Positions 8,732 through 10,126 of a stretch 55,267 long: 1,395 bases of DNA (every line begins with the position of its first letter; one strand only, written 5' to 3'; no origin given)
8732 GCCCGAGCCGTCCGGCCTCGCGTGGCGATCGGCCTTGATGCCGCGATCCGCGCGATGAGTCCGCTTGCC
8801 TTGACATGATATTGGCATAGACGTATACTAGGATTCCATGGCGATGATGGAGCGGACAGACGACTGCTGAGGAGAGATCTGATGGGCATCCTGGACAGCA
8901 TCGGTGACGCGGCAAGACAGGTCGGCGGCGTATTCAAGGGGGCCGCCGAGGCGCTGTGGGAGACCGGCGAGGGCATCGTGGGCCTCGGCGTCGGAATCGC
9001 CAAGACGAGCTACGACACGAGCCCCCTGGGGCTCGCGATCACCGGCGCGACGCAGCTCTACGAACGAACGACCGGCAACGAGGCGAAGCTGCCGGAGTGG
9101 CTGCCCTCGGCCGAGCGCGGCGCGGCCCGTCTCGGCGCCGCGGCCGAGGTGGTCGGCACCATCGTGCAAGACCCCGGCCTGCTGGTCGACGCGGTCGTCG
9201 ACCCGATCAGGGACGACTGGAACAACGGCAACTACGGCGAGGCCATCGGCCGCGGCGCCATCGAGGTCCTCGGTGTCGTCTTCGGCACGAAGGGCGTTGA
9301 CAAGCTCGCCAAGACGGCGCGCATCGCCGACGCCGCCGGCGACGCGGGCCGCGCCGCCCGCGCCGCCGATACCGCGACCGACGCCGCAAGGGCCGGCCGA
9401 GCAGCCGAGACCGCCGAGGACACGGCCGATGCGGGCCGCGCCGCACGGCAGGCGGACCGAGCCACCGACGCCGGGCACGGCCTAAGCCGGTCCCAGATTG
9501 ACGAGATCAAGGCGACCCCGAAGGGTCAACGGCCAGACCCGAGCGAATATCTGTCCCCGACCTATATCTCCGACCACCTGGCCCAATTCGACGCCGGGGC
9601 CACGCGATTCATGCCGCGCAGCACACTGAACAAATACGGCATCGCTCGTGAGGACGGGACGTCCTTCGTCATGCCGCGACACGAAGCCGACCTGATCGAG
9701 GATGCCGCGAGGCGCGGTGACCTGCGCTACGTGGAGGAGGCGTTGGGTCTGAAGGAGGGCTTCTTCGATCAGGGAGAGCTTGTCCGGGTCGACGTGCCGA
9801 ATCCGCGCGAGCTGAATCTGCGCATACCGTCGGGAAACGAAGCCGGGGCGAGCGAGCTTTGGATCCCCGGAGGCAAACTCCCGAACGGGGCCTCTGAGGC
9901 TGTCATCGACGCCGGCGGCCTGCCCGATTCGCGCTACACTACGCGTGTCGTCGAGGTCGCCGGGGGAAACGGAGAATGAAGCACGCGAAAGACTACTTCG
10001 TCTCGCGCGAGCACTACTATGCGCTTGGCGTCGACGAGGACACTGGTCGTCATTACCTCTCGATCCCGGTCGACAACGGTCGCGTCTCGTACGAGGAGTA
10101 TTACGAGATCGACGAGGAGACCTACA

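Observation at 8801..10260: Polymorphic-toxin-like gene with an overlapping immunity-like ORF and an unassignable toxin domain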

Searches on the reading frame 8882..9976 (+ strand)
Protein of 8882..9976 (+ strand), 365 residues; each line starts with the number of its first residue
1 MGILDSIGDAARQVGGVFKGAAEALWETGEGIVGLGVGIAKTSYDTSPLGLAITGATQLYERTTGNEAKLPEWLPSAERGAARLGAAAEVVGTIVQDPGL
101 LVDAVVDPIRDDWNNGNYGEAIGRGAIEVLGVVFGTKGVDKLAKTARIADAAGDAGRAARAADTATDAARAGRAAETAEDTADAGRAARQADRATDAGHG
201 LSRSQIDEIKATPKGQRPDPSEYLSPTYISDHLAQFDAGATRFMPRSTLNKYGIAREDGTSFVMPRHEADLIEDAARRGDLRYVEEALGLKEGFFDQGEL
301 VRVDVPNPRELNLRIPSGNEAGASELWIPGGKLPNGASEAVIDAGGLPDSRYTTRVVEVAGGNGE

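Call 3: search_protein_families(library=pfam, proteins=[window:8882-9976:+], max_evalue=1)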
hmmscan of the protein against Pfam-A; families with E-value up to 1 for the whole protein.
window:8882-9976:+ (365 aa): 0 families

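Call 4: search_protein_families(library=ncbifam, proteins=[window:8882-9976:+], max_evalue=1)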
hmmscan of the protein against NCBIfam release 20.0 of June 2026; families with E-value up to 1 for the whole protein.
window:8882-9976:+ (365 aa): 0 families

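Call 5: search_solved_structures(query=window:8882-9976:+, max_evalue=10, show_alignments=2)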
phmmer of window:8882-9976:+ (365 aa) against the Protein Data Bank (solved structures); distinct sequences matched with E-value up to 10: 1.
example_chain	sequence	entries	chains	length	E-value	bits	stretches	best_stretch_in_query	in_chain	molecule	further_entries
4o6r_A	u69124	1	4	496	0.028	17.2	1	115-209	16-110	Aldehyde Dehydrogenase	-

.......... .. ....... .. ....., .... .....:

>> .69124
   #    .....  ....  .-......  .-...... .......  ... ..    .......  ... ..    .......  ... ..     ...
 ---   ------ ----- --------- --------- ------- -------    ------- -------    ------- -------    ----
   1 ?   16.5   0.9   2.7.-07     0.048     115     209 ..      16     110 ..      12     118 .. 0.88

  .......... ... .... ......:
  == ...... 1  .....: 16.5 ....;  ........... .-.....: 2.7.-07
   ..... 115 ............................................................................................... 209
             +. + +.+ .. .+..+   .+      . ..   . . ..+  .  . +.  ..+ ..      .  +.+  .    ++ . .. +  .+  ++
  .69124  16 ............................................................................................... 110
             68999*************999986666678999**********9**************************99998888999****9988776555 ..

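Call 6: find_homologous_proteins(query=window:8882-9976:+, max_evalue=0.001)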
Query window:8882-9976:+ (365 aa): 141 proteins with E <= 0.001 among 8000 candidates; the best 120 are listed.
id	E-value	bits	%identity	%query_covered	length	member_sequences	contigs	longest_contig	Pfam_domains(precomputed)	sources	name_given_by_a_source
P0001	6.9e-232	787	100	100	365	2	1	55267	-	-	-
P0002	4.0e-167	574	75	99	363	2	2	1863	-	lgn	-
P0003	3.2e-162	558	73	99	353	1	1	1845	-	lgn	-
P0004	1.8e-157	543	72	98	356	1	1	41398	-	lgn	-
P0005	5.3e-136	472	64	99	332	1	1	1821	-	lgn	-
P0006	7.4e-129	448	65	99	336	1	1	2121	-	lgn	-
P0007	2.4e-128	447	63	97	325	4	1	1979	-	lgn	-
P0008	1.1e-123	431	62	98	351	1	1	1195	-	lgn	-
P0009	2.0e-122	427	62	94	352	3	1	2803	-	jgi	jgi:hypothetical protein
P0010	9.3e-118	412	60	98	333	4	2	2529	-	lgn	-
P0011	2.0e-114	401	61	98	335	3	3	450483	-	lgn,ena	-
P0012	3.1e-114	400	61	98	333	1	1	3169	-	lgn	-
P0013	9.9e-112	392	58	98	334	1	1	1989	-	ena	-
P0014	5.2e-111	390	59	98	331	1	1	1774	-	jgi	jgi:hypothetical protein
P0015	6.4e-110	386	57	98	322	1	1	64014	-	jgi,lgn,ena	-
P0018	2.7e-108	381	57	98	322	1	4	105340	-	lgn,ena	-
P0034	1.0e-61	228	40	94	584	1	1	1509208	PF13665.12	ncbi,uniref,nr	ncbi:DUF4150 domain-containing protein [Caballeronia sp. LZ029]|uniref:DUF4150 domain-containing pro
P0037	8.0e-61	225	57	60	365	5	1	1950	PF13930.13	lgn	-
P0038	2.0e-60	223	52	64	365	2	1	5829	PF13930.13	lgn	-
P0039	7.4e-60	222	53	69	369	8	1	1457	PF13930.13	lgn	-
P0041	2.4e-57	213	55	60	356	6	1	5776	PF13930.13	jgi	jgi:hypothetical protein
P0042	5.5e-57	212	65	39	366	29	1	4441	PF13930.13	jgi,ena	-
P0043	6.8e-57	212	54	64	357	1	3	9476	PF13930.13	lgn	-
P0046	5.9e-56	209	55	60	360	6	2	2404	PF13930.13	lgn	-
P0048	4.9e-55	206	50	64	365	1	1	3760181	PF13930.13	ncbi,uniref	ncbi:DNA/RNA non-specific endonuclease [Luteimonas sp. WGS1318]|uniref:DNA/RNA non-specific endonucl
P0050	8.4e-55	205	58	43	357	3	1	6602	PF13930.13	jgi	jgi:hypothetical protein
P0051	1.1e-54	204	53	60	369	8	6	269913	PF13930.13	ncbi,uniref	ncbi:DNA/RNA non-specific endonuclease [Luteimonas sp. TWI662]|uniref:DNA/RNA non-specific endonucle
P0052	1.2e-54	204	53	60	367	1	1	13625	PF13930.13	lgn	-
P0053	1.6e-54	204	52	60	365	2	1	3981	PF13930.13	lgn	-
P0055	2.1e-54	204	55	60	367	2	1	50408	PF13930.13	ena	-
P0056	2.3e-54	203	55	60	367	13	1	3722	PF13930.13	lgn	-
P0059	3.4e-54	203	50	64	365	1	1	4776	PF13930.13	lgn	-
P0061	5.5e-54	202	52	60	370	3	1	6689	PF13930.13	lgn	-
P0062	6.4e-54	202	48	60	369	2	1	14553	PF13930.13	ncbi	ncbi:MAG: DNA/RNA non-specific endonuclease [Luteimonas sp.]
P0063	8.3e-54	202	61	39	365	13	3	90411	PF13930.13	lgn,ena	-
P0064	1.0e-53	201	52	62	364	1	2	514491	PF13930.13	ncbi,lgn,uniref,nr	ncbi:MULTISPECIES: DNA/RNA non-specific endonuclease [Luteimonas]|uniref:DNA/RNA non-specific endonu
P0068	1.2e-52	198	65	41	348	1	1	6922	PF13930.13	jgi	jgi:hypothetical protein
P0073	1.8e-52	197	47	64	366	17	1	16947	PF13930.13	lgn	-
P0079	6.8e-52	195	53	58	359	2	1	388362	PF13930.13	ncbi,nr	ncbi:hypothetical protein WQ56_02835 [Luteimonas sp. FCS-9]|nr:hypothetical protein WQ56_02835 [Lute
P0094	1.7e-49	187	51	57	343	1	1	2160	PF13930.13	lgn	-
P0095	1.9e-49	187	60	38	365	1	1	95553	PF13930.13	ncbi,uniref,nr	ncbi:DNA/RNA non-specific endonuclease [Luteimonas deserti]|uniref:DNA/RNA non-specific endonuclease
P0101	6.2e-49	186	50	60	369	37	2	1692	PF13930.13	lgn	-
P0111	2.6e-47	180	59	38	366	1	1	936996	PF13930.13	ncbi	-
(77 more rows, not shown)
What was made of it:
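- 9305..9481 (+): Ala/Asp/Arg-rich linker (residues 142-200), partly disordered and of variable length among homologs. Homolog lengths range from 321 to 365 aa (call 6).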

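Call 43: find_encoding_contigs(protein=P0011, flank=10000, max_places=2)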
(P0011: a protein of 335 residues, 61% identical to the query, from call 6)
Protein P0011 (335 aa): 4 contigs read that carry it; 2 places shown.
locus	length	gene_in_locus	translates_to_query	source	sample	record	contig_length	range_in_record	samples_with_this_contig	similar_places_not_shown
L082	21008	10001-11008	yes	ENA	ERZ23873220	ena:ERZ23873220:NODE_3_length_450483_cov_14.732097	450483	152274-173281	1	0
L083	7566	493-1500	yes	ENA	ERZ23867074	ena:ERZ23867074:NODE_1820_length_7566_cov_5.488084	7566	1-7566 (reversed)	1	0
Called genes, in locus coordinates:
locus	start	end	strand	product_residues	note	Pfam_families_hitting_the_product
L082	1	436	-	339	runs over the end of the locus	PF01207:Dus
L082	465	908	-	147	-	PF04828:GFA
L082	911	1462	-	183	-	-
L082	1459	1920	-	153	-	PF04170:NlpE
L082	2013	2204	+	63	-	-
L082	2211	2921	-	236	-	PF00702:Hydrolase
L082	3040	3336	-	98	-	-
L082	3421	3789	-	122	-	PF13499:EF-hand_7 (faint), PF00036:EF-hand_1 (faint), PF13405:EF-hand_6 (faint), PF13202:EF-hand_5 (faint)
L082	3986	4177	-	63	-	PF14255:Zn_ribbon_21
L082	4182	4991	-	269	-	PF01464:SLT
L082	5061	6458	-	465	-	PF00493:MCM (faint), PF07728:AAA_5 (faint), PF13401:AAA_22 (faint), PF13191:AAA_16 (faint), PF00004:AAA (weak), PF07724:AAA_2, PF00004:AAA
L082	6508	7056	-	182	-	PF00227:Proteasome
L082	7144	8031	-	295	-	PF02899:Phage_int_SAM_1, PF00589:Phage_integrase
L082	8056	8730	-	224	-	PF04340:DUF484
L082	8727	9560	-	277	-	PF01678:DAP_epimerase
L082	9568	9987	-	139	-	PF13627:LptM_cons (faint)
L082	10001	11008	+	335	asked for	-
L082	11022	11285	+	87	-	-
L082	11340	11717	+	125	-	PF07179:SseB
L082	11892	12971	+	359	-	PF13930:Endonuclea_NS_2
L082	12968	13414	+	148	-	-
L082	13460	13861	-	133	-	PF04304:DUF454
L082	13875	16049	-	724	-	PF02897:Peptidase_S9_N, PF00326:Peptidase_S9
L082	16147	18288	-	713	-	PF02897:Peptidase_S9_N, PF00326:Peptidase_S9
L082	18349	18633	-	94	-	-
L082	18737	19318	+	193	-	PF08212:Lipocalin_2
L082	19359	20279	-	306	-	PF01734:Patatin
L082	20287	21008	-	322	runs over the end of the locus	PF08279:HTH_11, PF13280:WYL, PF25583:WCX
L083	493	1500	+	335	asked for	-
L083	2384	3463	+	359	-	PF13930:Endonuclea_NS_2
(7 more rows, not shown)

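Call 44: find_encoding_contigs(protein=P0048, flank=10000, max_places=2)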
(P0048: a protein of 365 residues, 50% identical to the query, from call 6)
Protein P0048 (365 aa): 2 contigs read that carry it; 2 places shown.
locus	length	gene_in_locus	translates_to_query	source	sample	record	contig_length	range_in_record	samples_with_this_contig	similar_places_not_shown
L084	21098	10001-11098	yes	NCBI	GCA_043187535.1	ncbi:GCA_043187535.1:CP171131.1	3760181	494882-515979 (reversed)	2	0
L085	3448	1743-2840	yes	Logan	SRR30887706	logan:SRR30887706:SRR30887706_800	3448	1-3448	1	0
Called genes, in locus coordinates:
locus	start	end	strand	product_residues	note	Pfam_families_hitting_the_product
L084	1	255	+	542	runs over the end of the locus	PF00916:Sulfate_transp, PF01740:STAS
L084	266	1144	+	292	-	PF00582:Usp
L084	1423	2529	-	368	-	-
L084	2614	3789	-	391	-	PF06674:DUF1176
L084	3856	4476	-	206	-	PF13671:AAA_33 (weak)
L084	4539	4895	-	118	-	PF02604:PhdYeFM_antitox (weak)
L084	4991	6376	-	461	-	PF00493:MCM (faint), PF07728:AAA_5 (faint), PF13401:AAA_22 (faint), PF13191:AAA_16 (faint), PF00004:AAA (weak), PF07724:AAA_2, PF00004:AAA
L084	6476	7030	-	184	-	PF00227:Proteasome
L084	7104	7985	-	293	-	PF02899:Phage_int_SAM_1, PF13495:Phage_int_SAM_4 (faint), PF00589:Phage_integrase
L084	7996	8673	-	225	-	PF04340:DUF484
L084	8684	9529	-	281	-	PF01678:DAP_epimerase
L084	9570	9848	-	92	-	-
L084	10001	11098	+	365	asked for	PF13930:Endonuclea_NS_2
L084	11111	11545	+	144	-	-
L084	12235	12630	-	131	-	PF04304:DUF454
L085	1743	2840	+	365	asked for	PF13930:Endonuclea_NS_2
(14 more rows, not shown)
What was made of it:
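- On Polymorphic toxin system: The Tne5 type is followed by an 87-aa ORF and the nuclease type by ORFs of 144-148 aa, and both types occur in tandem in L082 (calls 43, 44).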

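Call 45: find_encoding_contigs(protein=P0018, flank=10000, max_places=2)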
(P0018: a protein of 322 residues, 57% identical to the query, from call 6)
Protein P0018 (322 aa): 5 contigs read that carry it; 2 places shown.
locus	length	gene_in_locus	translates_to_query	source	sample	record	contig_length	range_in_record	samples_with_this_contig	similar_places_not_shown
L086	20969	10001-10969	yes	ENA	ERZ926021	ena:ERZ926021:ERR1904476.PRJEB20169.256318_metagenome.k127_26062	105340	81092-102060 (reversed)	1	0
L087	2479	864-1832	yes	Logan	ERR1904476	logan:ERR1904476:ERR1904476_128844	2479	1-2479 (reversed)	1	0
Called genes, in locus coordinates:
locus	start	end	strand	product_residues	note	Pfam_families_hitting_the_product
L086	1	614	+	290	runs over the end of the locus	PF02749:QRPTase_N, PF01729:QRPTase_C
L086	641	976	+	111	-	PF11743:DUF3301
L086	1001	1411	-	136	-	PF04386:SspB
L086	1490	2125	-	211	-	PF02798:GST_N, PF13417:GST_N_3, PF13409:GST_N_2, PF00043:GST_C (weak)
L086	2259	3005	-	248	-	PF02167:Cytochrom_C1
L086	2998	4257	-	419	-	PF00033:Cytochrome_B, PF13631:Cytochrom_B_N_2, PF00032:Cytochrom_B_C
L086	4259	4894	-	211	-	PF10399:UCR_Fe-S_N, PF00355:Rieske (weak)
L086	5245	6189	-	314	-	PF01464:SLT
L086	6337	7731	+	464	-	PF00919:UPF0004, PF04055:Radical_SAM, PF01938:TRAM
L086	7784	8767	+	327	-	PF02562:PhoH, PF13245:AAA_19 (weak), PF13604:AAA_30 (weak)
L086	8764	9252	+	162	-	PF02130:YbeY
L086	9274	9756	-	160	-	-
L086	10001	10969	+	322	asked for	-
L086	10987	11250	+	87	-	-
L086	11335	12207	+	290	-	PF21917:NMB0537_N, PF00571:CBS (weak), PF03471:CorC_HlyC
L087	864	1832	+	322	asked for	-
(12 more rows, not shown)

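Call 49: search_protein_families(library=pfam, alignment_id=A2, max_evalue=5)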
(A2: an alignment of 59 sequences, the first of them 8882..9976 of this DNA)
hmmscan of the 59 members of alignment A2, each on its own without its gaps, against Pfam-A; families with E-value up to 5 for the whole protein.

A. member 1, window:8882-9976:+ (365 aa): 0 families

B. families by the number of members that match (of 59 scanned): 18 families
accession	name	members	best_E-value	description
PF13930.12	Endonuclea_NS_2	22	7.2e-16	DNA/RNA non-specific endonuclease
PF13665.11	Tox-PAAR-like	2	1.3e-29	Toxin PAAR-like domain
PF05488.18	PAAR_motif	2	8.6e-07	PAAR motif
PF03768.21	Attacin_N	2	0.033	Attacin, N-terminal region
PF04728.18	LPP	2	0.042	Lipoprotein leucine-zipper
PF01223.29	Endonuclease_NS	2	0.079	DNA/RNA non-specific endonuclease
PF09281.16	Taq-exonuc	1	0.007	Taq polymerase, exonuclease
PF10938.13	YfdX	1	0.012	YfdX protein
PF18664.7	CdiA_C_tRNase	1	0.028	CdiA C-terminal tRNase domain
PF18312.6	ScsC_N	1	0.072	Copper resistance protein ScsC N-terminal domain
PF11343.13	DUF3145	1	0.099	Protein of unknown function (DUF3145)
PF12277.13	DUF3618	1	0.19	Protein of unknown function (DUF3618)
PF12655.13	CDIF630_02480-like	1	0.19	Spore surface protein CDIF630_02480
PF15984.10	Collagen_mid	1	0.3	Bacterial collagen, middle region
PF03245.18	Phage_lysis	1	0.32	Bacteriophage Rz lysis protein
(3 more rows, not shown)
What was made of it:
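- On Pre-toxin TG domain (PF14449): 0 of 59 members match at E<=5 (call 49).
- Tried and rejected: Pre-toxin TG: rejected (call 49).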

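Call 54: predict_structure(alignment_id=A2)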
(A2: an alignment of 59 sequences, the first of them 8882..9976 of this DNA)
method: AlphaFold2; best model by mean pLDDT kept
length: 365 residues; sequences in the alignment: 59
mean_pLDDT: 73.6   pTM: 0.52
mean pLDDT of the five models: 73.6, 72.8, 72.3, 69.9, 69.6
residues with pLDDT >= 90: 145; 70-90: 58; 50-70: 99; < 50: 63
segments of 3 or more residues with pLDDT < 50: 1-36, 135-159
pLDDT, mean of each block of 10 residues (from residue 1): 39 37 38 46 64 76 82 66 62 60 70 73 61 43 30 39 69 65 59 61 93 96 96 98 96 94 97 96 92 93 98 97 86 90 97 96 61
secondary structure, 60 per line:
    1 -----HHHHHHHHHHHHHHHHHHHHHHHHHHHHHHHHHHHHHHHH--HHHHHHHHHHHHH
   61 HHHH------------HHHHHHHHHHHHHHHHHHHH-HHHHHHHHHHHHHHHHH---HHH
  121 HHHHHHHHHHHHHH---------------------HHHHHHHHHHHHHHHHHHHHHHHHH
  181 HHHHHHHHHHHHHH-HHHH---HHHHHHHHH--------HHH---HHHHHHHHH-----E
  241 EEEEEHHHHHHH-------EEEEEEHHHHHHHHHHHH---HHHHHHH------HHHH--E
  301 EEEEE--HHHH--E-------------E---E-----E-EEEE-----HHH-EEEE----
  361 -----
elements in order: H6-45 H48-64 H77-96 H98-114 H118-134 H156-194 H196-199 H203-211 H226-234 E240-245 H246-252 E260-265 H266-277 H281-287 H294-297 E300-305 H308-311 E340-343 E353-356
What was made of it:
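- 8882..9304 (+): N-terminal module (residues 1-141): Gly-rich, predicted all-helical, with no signal peptide or TM segment. Presumed trafficking or pre-toxin module of unknown route. AlphaFold2 predicts helices at pLDDT 37-82 (call 54).
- Tried and rejected: Structure of the N-module: low confidence (call 54), so I did not use it for fold search.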
